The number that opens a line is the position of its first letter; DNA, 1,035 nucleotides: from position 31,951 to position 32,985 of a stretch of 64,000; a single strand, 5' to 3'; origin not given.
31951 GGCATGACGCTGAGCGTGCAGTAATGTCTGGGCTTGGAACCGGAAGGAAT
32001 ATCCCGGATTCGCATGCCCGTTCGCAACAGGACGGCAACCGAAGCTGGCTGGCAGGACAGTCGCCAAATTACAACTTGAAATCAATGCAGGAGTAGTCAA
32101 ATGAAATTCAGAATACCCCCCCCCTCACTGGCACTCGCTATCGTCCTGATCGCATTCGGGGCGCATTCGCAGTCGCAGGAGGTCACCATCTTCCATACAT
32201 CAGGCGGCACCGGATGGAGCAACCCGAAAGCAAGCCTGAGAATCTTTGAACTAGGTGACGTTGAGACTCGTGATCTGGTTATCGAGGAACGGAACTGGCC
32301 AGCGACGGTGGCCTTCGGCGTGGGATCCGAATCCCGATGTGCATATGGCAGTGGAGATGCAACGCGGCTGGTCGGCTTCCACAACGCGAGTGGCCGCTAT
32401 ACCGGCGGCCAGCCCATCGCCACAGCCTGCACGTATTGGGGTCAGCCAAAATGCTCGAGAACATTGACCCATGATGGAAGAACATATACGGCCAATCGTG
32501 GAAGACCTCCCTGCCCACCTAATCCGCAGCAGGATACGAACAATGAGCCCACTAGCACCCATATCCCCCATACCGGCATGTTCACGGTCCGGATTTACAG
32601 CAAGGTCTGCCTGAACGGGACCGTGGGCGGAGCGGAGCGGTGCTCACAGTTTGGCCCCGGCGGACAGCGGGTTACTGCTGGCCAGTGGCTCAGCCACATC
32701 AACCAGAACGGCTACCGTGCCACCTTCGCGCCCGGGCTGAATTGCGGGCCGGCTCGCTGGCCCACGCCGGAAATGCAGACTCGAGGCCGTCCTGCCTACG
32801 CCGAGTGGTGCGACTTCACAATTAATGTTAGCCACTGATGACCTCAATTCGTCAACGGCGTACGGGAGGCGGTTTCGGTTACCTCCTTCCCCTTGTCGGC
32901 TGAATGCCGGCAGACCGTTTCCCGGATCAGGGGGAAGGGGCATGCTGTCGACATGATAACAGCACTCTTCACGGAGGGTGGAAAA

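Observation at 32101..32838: In-frame paralog of the cassette protein with a C9 tract at the same position: a small family of tract-gated secreted 8-Cys proteins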

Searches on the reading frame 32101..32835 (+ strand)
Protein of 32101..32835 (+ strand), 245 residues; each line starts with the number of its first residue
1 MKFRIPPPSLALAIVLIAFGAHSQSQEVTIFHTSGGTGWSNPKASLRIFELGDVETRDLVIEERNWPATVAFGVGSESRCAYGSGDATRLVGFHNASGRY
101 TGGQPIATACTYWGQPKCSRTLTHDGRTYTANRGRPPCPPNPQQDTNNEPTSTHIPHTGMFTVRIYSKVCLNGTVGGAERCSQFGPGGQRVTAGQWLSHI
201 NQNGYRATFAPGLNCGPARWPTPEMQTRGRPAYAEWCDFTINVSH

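Call 12: search_protein_families(library=pfam, proteins=[window:32101-32835:+], max_evalue=1)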
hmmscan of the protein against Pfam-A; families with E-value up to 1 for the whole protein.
seq(245 aa): 0 families

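Call 13: find_homologous_proteins(query=window:32101-32835:+, max_evalue=0.001)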
Query seq(245 aa) (245 aa): 29 proteins with E <= 0.001 among 424 candidates.
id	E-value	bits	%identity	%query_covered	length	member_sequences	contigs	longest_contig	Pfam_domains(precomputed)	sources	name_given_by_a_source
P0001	9.2e-116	404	99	70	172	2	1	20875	-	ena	-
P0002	7.8e-108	378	71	94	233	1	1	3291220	-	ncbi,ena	-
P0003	1.2e-104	367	72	89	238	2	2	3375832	-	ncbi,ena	-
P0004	1.6e-103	364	70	90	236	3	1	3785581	-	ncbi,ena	-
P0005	6.0e-97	342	62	99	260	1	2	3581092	-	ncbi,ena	-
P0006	1.2e-68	249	55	88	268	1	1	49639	-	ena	-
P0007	5.0e-67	244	49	99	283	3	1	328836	-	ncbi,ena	-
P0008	1.2e-66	243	54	88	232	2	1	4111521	-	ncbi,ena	-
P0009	7.4e-66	240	52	96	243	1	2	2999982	-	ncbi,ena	-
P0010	4.4e-65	238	54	89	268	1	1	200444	-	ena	-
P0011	8.4e-65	237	56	83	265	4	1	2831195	-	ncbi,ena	-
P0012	1.2e-64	236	51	95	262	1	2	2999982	-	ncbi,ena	-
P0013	7.9e-63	230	59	78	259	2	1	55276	-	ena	-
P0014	4.5e-59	218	52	89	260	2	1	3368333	-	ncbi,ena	-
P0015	4.4e-58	215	58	76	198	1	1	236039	-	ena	-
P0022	1.9e-39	154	45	77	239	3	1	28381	-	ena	-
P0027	1.2e-28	118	40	80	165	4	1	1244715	-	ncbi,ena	-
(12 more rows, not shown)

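Call 16: find_related_loci(query=A1, collection=genome_contigs, flank=3000)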
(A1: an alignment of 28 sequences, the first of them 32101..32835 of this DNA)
Query A1 (245 aa) in genome_contigs; peptide patterns used: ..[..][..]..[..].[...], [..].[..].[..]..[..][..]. (x = any residue, [..] = any of these).
59 stretches matched a pattern; 50 encode a relative of the query (tblastn E <= 1e-3); 50 distinct loci.
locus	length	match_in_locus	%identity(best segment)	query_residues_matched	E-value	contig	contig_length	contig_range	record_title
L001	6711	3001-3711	69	19-243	5e-106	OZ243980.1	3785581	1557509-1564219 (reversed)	MAG: Arenicellales bacterium isolate 2bc81a4a-70f0-4651-b542-e07c7ba8b5a8 genome assembly, chromosome: 1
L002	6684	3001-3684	72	26-244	1e-105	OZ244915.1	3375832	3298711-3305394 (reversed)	MAG: Paracoccaceae bacterium isolate 35235c0e-462a-4969-8d08-976f402ca879 genome assembly, chromosome: 1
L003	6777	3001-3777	62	1-243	5e-101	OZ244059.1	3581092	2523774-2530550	MAG: Aestuariivita sp. isolate 4a453047-be49-46e1-ad1c-e85346ca0e0b genome assembly, chromosome: 1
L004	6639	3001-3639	57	28-243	5e-72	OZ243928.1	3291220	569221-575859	MAG: Arenicellales bacterium isolate fe9c1bdc-7ba5-488c-83e0-a220ed0af1a2 genome assembly, chromosome: 1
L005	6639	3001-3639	56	28-243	1e-70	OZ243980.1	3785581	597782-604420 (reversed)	MAG: Arenicellales bacterium isolate 2bc81a4a-70f0-4651-b542-e07c7ba8b5a8 genome assembly, chromosome: 1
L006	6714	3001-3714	52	11-243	1e-68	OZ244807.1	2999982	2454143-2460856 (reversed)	MAG: Candidatus Azotimanducus sp. isolate d7e1e9d3-75ce-4ce8-8704-b46bbe593d13 genome assembly, chromosome: 1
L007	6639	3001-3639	54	28-243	1e-68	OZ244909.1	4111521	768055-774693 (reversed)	MAG: Gammaproteobacteria bacterium isolate 65a4ee37-1510-4f8e-b45e-f596b5c8a458 genome assembly, chromosome: 1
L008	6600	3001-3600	57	41-243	3e-68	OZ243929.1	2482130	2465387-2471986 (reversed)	MAG: Gammaproteobacteria bacterium isolate 72789958-d242-401e-9354-60f4c1901bcd genome assembly, chromosome: 1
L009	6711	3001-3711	51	11-243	1e-67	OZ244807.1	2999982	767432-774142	MAG: Candidatus Azotimanducus sp. isolate d7e1e9d3-75ce-4ce8-8704-b46bbe593d13 genome assembly, chromosome: 1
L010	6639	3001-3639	53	28-243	3e-67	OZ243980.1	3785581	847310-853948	MAG: Arenicellales bacterium isolate 2bc81a4a-70f0-4651-b542-e07c7ba8b5a8 genome assembly, chromosome: 1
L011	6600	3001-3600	56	41-243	4e-66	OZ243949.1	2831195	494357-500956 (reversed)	MAG: Pseudomonadales bacterium isolate 6a9d30c4-610e-41ea-afb2-95b8402403d3 genome assembly, chromosome: 1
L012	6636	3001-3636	49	36-243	4e-58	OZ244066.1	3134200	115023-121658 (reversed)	MAG: Paracoccaceae bacterium isolate e57f01f6-04f4-413c-88ba-15e1a8b61a7d genome assembly, chromosome: 1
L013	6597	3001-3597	51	41-243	4e-54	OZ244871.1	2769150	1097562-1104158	MAG: Pseudomonadales bacterium isolate e7b33f77-13e6-4bdf-9143-5aa37bb5e468 genome assembly, chromosome: 1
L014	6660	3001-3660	47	24-243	1e-53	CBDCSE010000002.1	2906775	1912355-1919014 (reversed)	MAG: Paracoccaceae bacterium isolate c3939c7c-8abd-4c83-b86c-840b32e25a08 genome assembly, contig: contig_2, whole genom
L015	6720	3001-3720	50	9-243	9e-67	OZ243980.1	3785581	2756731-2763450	MAG: Arenicellales bacterium isolate 2bc81a4a-70f0-4651-b542-e07c7ba8b5a8 genome assembly, chromosome: 1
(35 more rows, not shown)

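Call 25: find_encoding_contigs(protein=P0001, flank=6000, max_places=6)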
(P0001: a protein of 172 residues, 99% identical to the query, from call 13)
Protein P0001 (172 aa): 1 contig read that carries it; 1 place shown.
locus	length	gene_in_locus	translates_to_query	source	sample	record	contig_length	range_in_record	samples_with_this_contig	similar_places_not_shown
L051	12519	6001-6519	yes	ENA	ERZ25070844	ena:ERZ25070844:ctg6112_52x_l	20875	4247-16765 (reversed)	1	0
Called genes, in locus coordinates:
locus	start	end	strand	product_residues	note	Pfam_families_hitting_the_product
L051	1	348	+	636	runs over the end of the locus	PF00270:DEAD, PF13307:Helicase_C_2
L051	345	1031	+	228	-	PF00814:TsaD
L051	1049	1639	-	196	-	PF01578:Cytochrom_C_asm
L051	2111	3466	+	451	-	PF02881:SRP54_N, PF06414:Zeta_toxin (weak), PF13401:AAA_22 (weak), PF00448:SRP54, PF02978:SRP_SPB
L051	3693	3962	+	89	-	-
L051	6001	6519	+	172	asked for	-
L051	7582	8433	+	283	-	PF01609:DDE_Tnp_1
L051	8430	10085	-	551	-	PF00501:AMP-binding, PF13193:AMP-binding_C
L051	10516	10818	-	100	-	-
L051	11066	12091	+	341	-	PF01571:GCV_T, PF08669:GCV_T_C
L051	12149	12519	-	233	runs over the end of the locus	PF15515:MvaI_BcnI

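Call 26: find_encoding_contigs(protein=window:32101-32835:+, flank=6000, max_places=6)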
Protein window:32101-32835:+ (245 aa): 1 contig read that carries it; 1 place shown.
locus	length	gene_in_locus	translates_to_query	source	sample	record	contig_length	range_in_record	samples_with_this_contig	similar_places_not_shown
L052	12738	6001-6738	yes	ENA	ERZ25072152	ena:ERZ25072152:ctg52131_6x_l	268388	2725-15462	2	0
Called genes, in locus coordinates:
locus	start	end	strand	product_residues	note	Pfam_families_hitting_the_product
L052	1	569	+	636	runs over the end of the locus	PF00270:DEAD, PF13307:Helicase_C_2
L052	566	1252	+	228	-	PF00814:TsaD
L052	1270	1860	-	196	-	PF01578:Cytochrom_C_asm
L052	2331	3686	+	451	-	PF02881:SRP54_N, PF06414:Zeta_toxin (weak), PF13401:AAA_22 (weak), PF00448:SRP54, PF02978:SRP_SPB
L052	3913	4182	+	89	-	-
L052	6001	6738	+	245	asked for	-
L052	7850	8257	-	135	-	-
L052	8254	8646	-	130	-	-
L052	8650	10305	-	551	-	PF00501:AMP-binding, PF13193:AMP-binding_C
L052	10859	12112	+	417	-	PF00872:Transposase_mut, PF10551:MULE (weak)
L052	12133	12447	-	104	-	-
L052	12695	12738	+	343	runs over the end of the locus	PF01571:GCV_T, PF08669:GCV_T_C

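Call 29: predict_structure(alignment_id=A1)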
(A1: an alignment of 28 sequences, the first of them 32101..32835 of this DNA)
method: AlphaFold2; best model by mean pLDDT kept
length: 245 residues; sequences in the alignment: 28
mean_pLDDT: 81.2   pTM: 0.75
mean pLDDT of the five models: 81.2, 73.0, 71.3, 70.6, 70.2
residues with pLDDT >= 90: 119; 70-90: 68; 50-70: 42; < 50: 16
segments of 3 or more residues with pLDDT < 50: 10-14
pLDDT, mean of each block of 10 residues (from residue 1): 53 49 60 87 93 93 91 94 82 96 96 66 75 54 50 84 96 82 90 79 91 95 90 96 90
secondary structure, 60 per line:
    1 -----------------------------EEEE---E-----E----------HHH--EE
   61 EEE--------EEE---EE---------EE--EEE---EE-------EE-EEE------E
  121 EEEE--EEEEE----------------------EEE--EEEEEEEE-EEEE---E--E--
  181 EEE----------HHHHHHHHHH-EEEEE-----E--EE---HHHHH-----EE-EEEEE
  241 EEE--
elements in order: E30-33 E59-63 E72-74 E93-95 E111-113 E120-124 E127-131 E154-156 E159-166 E168-171 E181-183 H194-203 E205-209 H223-227 E236-243

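Call 42: fold_search(model_id=the predicted structure, library=pdb)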
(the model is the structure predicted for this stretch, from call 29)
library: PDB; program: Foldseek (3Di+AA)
matches with E <= 10: 70; with E <= 0.001: 0
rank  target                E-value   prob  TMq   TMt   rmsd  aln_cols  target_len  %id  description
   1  7ntl                  1.0e+00  0.01  0.07  0.08  16.0       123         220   13  AA9 lytic polysaccharide monooxygenase (LPMO) from Malbranchea cinnamomea (released 2021-08-11)
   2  7s9u_D                1.8e+00  0.02  0.12  0.14  18.0       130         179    5  44SR3C ribosomal particle (released 2022-03-02)
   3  8bp8_A                2.4e+00  0.01  0.09  0.04  25.7       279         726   10  SPA of Trypsin untreated Rotavirus TLP spike (released 2023-04-05)
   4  5vna_D                2.7e+00  0.01  0.09  0.13  16.7       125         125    9  Crystal structure of human YEATS domain (released 2018-09-05)
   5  8dkb_C                3.0e+00  0.01  0.09  0.14  20.8       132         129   11  Crystal Structure of human YEATS4 in complex with Pfizer small molecule compound 3b (released 2023-01-11)
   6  2ag9_A                3.2e+00  0.01  0.07  0.10  15.5       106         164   14  Crystal Structure of the Y137S mutant of GM2-Activator Protein (released 2005-10-25)
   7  5kem_C                3.3e+00  0.01  0.08  0.15  11.6        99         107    8  EBOV sGP in complex with variable Fab domains of IgGs c13C6 and BDBV91 (released 2016-09-07)
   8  9mhm_A                3.3e+00  0.01  0.11  0.11  28.2       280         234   13  The structure of Zcp with copper bound (released 2025-12-17)
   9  8dkb_H                3.5e+00  0.01  0.09  0.14  17.4       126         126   12  Crystal Structure of human YEATS4 in complex with Pfizer small molecule compound 3b (released 2023-01-11)
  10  6z3c_BBB              4.0e+00  0.01  0.08  0.06  19.2       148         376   14  High resolution structure of RgNanOx (released 2020-06-03)
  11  9x8s_A                4.2e+00  0.01  0.09  0.13  16.9       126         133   11  Crystal structure of the human GAS41 YEATS domain in complex with an acetylated YFV capsid peptide (K4ac) (released 2025-11-26)
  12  9c1h_2                4.2e+00  0.01  0.08  0.04  28.2       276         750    9  Rhesus rotavirus (upright structure at 2.88 Angstrom resolution) (released 2025-04-30)
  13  5y8v_A                4.5e+00  0.01  0.10  0.14  16.3       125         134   12  Crystal structure of GAS41 (released 2018-04-25)
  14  5o4o_A                4.5e+00  0.01  0.09  0.10  17.3       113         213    8  HER3 in complex with Fab MF3178 (released 2018-05-16)
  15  3hbg                  4.5e+00  0.01  0.08  0.06  14.0       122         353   13  Structure of recombinant Chicken Liver Sulfite Oxidase mutant C185S (released 2010-04-14)
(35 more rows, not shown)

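Call 49: search_protein_representatives(alignment_id=A1)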
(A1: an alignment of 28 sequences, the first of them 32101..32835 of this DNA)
Query: 28 sequences, 245 profile positions. Proteins with E-value up to 0.001 (for the whole library): 56; up to 1e-10: 46; up to 1e-30: 20. The best 56 are listed.
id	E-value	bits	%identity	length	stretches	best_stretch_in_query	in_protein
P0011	3.7e-109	380.2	-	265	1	3-245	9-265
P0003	4.1e-94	330.9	-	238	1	20-244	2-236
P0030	3.2e-75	269.0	-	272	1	5-245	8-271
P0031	1.3e-72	260.5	-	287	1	11-245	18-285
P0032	1.1e-69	250.9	-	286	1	11-245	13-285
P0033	7.2e-56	205.7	-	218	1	68-244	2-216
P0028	3.0e-47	177.4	-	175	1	68-244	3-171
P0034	5.9e-44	166.6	-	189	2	162-245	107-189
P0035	6.4e-44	166.5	-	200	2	164-244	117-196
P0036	8.7e-41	156.3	-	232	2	162-243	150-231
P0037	1.4e-39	152.3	-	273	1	11-244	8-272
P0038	1.4e-39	152.3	-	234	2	156-240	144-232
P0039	2.9e-39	151.3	-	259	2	162-243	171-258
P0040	1.5e-37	145.6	-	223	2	162-244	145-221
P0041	1.2e-36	142.7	-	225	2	160-243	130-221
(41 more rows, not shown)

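Call 61: find_related_loci(query=A1, collection=metagenome_contigs, flank=1500)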
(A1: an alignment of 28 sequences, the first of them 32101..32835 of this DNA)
Query A1 (245 aa) in metagenome_contigs; peptide patterns used: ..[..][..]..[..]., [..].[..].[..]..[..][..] (x = any residue, [..] = any of these).
149 stretches matched a pattern, but none encodes a relative of the query by tblastn (E <= 1e-3).

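Call 71: list_cluster_members(proteins=[P0001, P0003, P0004, P0007, P0008, P0011, P0013, P0014, P0022, P0027])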
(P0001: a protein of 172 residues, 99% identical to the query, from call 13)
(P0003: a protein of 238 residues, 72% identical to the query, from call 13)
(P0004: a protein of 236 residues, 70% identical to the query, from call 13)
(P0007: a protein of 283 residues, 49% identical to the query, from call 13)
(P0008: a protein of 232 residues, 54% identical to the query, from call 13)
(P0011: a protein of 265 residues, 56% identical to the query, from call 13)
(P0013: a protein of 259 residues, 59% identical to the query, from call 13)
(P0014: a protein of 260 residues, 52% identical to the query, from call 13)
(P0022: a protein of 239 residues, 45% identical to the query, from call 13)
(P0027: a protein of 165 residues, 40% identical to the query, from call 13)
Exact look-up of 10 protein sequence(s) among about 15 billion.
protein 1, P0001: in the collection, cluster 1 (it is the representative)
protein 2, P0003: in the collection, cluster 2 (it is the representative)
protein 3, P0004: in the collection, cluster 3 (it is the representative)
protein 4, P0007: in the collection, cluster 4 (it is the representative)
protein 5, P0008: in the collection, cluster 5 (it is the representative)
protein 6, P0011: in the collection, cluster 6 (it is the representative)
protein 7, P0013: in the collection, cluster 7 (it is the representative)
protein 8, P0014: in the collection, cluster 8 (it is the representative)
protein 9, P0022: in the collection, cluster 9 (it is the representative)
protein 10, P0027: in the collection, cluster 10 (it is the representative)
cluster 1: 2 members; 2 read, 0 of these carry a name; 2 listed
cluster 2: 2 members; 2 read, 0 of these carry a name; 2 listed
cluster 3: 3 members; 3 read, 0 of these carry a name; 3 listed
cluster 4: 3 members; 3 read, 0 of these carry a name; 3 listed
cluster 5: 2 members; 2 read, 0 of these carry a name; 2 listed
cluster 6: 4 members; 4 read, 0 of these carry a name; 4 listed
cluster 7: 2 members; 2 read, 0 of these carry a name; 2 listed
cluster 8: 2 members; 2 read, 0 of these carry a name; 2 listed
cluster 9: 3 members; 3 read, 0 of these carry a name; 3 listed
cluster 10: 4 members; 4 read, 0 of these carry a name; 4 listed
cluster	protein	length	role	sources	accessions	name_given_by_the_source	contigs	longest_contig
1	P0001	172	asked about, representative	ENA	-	-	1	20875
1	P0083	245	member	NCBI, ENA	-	-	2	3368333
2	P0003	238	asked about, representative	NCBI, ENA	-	-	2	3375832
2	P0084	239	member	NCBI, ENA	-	-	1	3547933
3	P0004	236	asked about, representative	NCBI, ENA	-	-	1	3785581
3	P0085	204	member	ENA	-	-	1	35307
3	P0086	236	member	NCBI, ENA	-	-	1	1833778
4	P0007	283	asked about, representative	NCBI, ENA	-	-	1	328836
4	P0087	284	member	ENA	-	-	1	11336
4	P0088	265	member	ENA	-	-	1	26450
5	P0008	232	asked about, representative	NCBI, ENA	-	-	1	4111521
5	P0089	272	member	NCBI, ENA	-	-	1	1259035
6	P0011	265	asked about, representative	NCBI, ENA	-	-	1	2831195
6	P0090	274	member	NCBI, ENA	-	-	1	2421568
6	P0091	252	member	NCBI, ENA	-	-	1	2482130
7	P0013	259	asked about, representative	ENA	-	-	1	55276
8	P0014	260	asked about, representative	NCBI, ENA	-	-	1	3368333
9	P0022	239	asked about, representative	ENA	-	-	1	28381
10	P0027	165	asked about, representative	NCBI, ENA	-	-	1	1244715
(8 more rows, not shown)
